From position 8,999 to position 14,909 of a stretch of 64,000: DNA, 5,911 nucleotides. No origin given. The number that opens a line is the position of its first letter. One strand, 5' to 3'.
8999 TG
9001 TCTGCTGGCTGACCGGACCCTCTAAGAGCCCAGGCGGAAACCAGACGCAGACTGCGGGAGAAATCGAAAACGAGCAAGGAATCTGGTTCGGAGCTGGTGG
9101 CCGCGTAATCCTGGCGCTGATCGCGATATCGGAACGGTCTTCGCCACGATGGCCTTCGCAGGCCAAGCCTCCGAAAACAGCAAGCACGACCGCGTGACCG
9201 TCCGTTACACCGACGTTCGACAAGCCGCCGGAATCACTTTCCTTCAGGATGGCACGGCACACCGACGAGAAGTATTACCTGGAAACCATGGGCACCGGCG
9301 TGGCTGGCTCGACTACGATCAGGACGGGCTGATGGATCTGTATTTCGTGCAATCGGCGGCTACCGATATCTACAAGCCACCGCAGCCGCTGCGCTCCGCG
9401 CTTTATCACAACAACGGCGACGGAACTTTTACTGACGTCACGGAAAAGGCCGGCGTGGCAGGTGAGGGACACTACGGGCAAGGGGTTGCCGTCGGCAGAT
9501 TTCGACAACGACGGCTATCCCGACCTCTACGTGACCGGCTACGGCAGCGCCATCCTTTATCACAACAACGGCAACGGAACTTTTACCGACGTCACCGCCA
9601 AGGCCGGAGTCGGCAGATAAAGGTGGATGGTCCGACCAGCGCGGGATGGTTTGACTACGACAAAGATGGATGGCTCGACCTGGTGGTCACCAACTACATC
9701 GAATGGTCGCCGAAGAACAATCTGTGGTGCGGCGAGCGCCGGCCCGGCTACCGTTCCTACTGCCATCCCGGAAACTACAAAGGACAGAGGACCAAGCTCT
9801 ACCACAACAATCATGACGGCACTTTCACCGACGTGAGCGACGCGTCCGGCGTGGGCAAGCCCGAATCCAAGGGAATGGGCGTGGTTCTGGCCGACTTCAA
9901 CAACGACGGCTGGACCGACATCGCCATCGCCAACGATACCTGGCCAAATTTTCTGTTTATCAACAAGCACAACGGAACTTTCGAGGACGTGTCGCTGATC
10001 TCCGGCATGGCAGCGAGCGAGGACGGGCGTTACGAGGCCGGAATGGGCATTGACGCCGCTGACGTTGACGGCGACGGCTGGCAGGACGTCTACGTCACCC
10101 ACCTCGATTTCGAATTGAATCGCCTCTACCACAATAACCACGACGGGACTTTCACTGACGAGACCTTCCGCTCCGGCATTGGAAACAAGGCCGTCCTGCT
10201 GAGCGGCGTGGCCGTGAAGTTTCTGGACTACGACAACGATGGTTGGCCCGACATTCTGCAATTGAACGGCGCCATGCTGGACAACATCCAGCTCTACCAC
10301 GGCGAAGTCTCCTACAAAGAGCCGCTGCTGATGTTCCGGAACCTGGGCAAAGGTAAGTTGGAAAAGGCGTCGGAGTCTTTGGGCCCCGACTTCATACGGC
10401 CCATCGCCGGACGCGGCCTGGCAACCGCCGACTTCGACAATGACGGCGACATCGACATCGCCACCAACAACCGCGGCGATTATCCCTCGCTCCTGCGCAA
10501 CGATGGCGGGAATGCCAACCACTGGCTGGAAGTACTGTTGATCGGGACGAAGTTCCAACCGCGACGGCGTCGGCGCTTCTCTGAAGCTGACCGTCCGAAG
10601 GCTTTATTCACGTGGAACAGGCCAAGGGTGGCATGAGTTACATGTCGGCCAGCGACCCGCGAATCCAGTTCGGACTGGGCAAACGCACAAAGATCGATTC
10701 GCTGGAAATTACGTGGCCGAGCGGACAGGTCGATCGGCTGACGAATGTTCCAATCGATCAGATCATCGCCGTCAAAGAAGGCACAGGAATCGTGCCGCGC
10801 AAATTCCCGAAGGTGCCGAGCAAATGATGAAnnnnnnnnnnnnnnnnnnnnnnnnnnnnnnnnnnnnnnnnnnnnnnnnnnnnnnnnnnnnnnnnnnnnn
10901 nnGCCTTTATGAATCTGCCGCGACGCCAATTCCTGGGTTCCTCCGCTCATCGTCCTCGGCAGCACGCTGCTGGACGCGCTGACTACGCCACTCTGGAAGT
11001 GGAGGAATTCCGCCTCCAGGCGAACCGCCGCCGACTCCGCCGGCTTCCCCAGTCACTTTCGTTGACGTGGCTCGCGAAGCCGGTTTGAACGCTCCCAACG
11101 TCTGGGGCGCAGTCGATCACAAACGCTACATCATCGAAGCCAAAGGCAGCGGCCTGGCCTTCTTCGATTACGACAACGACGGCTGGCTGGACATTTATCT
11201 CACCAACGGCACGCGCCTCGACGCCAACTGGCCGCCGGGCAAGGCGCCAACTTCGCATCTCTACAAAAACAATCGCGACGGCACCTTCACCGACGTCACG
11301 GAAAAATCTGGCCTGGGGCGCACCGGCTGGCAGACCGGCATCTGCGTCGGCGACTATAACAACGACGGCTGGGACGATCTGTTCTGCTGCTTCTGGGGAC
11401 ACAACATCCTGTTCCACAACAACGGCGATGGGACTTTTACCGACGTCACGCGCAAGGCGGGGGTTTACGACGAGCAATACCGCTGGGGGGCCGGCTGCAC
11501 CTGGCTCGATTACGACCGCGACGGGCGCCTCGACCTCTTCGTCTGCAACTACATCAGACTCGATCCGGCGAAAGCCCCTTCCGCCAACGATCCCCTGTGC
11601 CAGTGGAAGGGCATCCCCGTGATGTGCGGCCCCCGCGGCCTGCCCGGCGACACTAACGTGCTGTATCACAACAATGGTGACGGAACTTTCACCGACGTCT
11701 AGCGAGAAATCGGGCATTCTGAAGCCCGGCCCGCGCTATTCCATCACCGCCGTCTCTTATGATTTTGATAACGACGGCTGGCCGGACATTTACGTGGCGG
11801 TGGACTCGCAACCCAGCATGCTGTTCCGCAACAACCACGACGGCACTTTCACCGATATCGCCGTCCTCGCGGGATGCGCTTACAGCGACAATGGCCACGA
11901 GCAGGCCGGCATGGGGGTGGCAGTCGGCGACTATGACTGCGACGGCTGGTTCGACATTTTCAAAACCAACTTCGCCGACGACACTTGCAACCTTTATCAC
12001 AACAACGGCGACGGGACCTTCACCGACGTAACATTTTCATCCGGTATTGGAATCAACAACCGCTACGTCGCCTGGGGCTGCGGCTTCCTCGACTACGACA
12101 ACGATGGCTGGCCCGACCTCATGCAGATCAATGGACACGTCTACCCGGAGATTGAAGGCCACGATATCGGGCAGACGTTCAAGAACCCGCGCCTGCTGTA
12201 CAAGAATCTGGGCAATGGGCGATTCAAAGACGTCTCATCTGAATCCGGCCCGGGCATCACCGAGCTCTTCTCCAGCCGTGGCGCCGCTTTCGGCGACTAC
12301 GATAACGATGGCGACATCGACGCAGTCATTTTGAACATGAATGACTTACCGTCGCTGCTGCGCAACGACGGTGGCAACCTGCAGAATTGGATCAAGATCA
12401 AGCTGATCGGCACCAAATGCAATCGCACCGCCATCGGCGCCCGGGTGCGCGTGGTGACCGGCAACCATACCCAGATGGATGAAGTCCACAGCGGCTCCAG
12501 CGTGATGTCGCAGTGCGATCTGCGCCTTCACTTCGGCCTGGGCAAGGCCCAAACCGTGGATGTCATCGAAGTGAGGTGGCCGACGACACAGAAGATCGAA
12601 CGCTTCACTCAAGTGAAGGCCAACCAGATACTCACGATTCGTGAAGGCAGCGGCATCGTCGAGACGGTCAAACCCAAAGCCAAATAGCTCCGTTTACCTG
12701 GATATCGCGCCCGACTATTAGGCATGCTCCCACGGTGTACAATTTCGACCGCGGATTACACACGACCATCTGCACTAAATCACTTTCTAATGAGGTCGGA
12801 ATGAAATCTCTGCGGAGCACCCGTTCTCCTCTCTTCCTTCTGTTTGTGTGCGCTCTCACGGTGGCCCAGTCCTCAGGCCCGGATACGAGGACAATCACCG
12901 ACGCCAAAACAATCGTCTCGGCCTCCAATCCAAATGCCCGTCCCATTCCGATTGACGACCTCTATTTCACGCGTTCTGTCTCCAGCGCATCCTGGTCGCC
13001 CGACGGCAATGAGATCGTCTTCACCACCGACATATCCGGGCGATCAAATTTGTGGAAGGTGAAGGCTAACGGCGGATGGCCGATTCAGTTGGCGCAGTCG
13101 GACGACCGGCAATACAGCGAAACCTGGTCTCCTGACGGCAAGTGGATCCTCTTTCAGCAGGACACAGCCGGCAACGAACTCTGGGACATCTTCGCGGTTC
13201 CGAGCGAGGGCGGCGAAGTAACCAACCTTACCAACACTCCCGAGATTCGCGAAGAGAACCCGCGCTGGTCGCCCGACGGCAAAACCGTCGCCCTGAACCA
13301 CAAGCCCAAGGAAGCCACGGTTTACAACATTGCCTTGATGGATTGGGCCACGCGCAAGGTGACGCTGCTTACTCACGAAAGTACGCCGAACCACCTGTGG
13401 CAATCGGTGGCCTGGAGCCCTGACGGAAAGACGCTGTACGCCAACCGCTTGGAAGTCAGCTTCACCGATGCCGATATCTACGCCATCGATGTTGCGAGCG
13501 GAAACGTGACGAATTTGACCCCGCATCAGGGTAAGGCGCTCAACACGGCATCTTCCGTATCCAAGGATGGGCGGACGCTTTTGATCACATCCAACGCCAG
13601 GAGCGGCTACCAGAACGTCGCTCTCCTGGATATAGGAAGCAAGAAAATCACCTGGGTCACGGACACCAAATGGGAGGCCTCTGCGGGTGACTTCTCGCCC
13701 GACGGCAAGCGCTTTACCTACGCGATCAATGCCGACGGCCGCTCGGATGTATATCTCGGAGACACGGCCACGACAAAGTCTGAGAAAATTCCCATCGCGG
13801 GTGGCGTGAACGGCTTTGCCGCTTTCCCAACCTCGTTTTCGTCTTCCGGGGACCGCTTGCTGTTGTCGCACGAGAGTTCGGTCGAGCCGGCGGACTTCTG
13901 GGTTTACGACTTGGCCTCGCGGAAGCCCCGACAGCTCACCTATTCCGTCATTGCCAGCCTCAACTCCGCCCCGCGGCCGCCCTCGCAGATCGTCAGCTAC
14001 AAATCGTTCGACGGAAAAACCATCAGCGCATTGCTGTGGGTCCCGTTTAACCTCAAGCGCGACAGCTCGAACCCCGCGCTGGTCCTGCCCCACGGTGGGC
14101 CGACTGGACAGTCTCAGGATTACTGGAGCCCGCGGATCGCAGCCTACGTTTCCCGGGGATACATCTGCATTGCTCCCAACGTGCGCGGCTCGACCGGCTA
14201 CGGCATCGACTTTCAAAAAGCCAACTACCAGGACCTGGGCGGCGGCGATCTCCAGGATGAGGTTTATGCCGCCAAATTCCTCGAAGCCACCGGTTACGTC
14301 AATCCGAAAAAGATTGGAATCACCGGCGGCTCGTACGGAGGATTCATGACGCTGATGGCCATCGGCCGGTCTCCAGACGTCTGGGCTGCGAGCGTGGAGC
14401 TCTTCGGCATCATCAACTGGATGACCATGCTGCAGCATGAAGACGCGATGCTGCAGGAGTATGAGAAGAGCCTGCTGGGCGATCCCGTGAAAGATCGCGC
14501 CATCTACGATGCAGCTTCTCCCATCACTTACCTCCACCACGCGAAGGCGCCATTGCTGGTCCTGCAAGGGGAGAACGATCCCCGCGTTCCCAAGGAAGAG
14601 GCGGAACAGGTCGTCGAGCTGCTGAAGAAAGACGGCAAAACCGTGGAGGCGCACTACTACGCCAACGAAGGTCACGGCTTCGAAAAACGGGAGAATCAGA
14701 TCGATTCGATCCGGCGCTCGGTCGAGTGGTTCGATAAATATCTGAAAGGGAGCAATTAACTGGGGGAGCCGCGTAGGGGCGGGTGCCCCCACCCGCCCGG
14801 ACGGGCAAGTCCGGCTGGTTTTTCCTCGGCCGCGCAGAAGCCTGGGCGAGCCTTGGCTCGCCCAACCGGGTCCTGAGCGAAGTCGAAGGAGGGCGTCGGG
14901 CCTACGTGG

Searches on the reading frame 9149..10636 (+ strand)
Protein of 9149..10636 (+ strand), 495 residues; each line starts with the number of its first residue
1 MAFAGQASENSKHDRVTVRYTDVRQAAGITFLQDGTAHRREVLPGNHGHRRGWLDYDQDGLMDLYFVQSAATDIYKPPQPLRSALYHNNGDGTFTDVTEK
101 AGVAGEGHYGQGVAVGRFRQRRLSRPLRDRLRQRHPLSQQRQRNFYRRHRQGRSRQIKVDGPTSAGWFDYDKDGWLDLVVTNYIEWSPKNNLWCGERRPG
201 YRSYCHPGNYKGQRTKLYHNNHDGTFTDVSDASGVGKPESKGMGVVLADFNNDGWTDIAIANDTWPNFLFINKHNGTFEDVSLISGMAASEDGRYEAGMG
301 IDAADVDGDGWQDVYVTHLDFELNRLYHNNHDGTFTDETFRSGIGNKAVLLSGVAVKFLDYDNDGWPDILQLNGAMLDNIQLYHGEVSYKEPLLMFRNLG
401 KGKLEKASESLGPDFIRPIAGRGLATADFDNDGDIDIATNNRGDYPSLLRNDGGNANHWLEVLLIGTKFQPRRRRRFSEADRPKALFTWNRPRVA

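Call 53: search_protein_families(library=pfam, proteins=[window:9149-10636:+], max_evalue=0.00001)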
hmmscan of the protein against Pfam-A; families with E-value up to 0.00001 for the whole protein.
window:9149-10636:+ (495 aa): 2 families
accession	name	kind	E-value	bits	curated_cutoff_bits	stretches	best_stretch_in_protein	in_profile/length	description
PF13517.12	FG-GAP_3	-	9.6e-43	145.1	26.9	4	249-316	1-61/61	FG-GAP-like repeat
PF01839.29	FG-GAP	-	5.5e-14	52.1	22.1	0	242-265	2-25/37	FG-GAP repeat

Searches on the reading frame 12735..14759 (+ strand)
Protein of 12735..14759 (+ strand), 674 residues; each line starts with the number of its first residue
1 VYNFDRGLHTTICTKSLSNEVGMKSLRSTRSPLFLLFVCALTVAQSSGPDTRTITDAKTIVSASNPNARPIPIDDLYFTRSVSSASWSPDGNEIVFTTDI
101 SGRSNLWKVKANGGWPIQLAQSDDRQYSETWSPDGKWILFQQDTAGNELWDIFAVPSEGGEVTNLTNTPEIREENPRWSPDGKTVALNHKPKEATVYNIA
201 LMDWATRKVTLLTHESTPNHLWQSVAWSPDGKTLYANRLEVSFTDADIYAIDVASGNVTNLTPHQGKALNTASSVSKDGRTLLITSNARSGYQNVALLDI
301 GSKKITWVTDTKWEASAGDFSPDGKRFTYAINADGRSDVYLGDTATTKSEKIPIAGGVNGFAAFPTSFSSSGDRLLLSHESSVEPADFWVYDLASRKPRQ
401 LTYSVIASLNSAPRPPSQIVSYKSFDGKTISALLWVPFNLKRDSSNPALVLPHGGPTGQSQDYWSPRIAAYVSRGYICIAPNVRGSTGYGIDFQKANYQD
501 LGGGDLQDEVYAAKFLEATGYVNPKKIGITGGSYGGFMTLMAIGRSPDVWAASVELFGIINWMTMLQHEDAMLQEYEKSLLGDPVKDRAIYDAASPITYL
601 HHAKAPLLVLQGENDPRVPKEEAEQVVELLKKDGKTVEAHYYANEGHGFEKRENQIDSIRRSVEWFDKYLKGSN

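Call 53: search_protein_families(library=pfam, proteins=[window:12735-14759:+], max_evalue=0.00001)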
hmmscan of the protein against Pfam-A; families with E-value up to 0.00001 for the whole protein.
window:12735-14759:+ (674 aa): 9 families
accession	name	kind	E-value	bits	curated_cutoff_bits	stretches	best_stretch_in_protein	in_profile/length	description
PF00326.27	Peptidase_S9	-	2.5e-53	181.2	22.6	1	468-672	7-212/213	Prolyl oligopeptidase family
PF07676.18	PD40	-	3.6e-27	94.1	20.9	0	163-186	2-24/38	WD40-like Beta Propeller Repeat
PF00930.27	DPPIV_N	-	9.6e-15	54.6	22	1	67-382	34-350/354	Dipeptidyl peptidase IV (DPP IV) N-terminal region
PF01738.24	DLH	-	1.1e-13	51.8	21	1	505-657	76-196/217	Dienelactone hydrolase family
PF20434.5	BD-FAE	-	4.2e-13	49.7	26.8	1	463-628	35-213/215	BD-FAE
PF25174.1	Beta-prop_THOC3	-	5.4e-13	49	305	0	79-190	46-149/272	THOC3 beta-propeller domain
PF02129.25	Peptidase_S15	-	1.2e-09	38.7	23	1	426-574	1-145/262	X-Pro dipeptidyl-peptidase (S15 family)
PF00561.26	Abhydrolase_1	-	8.4e-09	35.9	25.8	0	447-548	1-92/245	alpha/beta hydrolase fold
PF25460.1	Beta-prop_Aladin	-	7.1e-08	32.4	171.1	0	81-204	112-227/340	Aladin seven-bladed propeller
